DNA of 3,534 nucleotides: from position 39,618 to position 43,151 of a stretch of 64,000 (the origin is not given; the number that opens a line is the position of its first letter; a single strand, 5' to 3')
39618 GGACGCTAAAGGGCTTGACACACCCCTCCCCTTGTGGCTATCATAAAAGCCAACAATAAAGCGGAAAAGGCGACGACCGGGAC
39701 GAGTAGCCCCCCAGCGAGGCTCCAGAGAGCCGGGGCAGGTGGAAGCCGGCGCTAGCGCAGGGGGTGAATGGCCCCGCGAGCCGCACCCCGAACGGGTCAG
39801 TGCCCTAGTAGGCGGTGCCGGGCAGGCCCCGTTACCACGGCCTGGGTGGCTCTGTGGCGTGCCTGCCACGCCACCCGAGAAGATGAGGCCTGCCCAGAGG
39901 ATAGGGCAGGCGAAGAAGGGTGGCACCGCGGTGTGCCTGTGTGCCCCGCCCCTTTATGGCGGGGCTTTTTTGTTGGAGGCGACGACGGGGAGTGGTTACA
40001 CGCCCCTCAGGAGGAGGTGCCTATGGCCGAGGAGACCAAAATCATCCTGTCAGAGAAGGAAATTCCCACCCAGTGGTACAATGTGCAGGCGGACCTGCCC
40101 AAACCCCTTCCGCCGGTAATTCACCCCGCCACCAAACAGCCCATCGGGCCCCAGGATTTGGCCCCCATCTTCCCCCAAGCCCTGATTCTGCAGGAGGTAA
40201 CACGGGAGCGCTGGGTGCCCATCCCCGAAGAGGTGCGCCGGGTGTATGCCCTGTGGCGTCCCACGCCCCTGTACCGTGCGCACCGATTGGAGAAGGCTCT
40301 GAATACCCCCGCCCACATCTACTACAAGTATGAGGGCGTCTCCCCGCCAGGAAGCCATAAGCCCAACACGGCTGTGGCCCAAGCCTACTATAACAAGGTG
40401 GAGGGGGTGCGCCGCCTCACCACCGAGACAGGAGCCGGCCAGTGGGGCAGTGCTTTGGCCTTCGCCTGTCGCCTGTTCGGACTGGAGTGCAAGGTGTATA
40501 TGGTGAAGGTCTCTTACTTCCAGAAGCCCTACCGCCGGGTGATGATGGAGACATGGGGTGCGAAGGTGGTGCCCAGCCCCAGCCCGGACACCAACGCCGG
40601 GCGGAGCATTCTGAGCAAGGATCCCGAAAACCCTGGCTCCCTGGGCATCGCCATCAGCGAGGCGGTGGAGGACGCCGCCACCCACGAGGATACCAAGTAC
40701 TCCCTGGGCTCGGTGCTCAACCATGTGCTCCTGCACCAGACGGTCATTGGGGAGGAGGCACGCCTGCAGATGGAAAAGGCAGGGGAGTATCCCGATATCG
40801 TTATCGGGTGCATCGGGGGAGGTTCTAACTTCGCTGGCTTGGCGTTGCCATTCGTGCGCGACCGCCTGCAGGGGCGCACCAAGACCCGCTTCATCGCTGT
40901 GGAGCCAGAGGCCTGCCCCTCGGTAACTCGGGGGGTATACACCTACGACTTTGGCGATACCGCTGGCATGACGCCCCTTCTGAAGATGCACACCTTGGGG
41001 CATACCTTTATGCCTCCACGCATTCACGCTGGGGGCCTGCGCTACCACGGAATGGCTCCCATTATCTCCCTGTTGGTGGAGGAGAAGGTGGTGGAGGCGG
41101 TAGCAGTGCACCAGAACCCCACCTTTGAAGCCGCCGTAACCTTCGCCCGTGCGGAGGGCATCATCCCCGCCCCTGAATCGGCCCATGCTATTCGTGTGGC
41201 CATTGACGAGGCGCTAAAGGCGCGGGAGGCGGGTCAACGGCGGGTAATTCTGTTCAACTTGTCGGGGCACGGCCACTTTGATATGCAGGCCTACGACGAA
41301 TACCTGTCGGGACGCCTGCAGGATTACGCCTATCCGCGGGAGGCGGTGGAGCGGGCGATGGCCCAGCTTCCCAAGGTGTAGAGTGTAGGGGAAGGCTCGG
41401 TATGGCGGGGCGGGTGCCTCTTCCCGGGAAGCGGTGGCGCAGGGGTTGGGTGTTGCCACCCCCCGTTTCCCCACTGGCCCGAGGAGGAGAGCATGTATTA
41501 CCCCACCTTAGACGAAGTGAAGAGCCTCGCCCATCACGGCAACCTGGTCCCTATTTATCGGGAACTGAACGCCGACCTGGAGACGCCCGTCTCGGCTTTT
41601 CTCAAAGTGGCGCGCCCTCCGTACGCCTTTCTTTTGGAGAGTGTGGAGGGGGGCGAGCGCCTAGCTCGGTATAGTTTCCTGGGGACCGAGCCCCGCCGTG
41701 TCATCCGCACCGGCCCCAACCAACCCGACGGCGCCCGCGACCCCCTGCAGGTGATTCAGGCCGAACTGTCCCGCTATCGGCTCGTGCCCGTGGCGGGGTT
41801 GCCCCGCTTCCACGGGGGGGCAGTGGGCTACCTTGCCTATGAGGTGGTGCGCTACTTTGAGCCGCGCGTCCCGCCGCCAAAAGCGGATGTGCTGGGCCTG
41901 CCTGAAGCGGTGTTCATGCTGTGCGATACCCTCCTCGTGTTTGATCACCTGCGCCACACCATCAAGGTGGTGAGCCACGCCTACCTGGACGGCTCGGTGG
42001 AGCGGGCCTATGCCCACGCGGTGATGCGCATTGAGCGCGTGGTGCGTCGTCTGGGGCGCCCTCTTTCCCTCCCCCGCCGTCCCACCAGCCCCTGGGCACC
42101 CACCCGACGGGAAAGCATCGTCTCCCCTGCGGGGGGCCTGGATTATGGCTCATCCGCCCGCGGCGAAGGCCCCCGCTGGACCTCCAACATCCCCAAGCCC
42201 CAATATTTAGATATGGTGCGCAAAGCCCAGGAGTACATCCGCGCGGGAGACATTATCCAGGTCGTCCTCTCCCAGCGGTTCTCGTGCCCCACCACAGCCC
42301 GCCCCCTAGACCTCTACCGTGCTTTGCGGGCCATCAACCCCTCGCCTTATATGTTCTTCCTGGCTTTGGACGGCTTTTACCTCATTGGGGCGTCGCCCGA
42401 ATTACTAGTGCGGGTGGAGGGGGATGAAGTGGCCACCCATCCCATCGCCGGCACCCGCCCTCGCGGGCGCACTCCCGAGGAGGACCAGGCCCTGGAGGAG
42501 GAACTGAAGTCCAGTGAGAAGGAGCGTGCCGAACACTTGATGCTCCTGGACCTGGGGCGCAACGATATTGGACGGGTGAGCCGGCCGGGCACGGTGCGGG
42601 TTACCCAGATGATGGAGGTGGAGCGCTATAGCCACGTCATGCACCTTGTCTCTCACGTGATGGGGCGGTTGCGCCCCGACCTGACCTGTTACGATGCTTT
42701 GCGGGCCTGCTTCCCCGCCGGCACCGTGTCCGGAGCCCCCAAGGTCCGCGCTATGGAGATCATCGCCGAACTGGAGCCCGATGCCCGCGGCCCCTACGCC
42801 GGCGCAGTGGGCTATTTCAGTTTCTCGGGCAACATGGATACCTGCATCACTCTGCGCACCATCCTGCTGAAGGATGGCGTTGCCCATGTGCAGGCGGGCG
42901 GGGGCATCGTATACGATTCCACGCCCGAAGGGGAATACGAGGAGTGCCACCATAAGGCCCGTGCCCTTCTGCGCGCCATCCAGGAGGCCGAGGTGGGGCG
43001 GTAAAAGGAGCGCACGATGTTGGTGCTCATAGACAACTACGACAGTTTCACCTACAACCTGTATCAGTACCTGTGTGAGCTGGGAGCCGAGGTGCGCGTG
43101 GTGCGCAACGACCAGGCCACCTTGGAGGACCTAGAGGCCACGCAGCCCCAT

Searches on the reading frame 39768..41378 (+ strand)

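Call 70: search_protein_families(library=pfam, proteins=[window:39768-41378:+], max_evalue=0.00001)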
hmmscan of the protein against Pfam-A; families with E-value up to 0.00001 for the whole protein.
window:39768-41378:+ (537 aa): 1 family
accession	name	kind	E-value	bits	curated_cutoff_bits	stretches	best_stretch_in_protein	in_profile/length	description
PF00291.31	PALP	-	8.7e-42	143.9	35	1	163-500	5-295/295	Pyridoxal-phosphate dependent enzyme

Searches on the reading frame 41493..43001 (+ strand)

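Call 70: search_protein_families(library=pfam, proteins=[window:41493-43001:+], max_evalue=0.00001)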
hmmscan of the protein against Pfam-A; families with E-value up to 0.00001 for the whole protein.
window:41493-43001:+ (503 aa): 2 families
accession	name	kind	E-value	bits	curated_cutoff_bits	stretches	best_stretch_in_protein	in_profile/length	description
PF00425.24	Chorismate_bind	-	4.1e-97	325.2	27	1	236-488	3-257/257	chorismate binding enzyme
PF04715.19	Anth_synt_I_N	-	4.8e-32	111.6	23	1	28-157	1-138/140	Anthranilate synthase component I, N terminal region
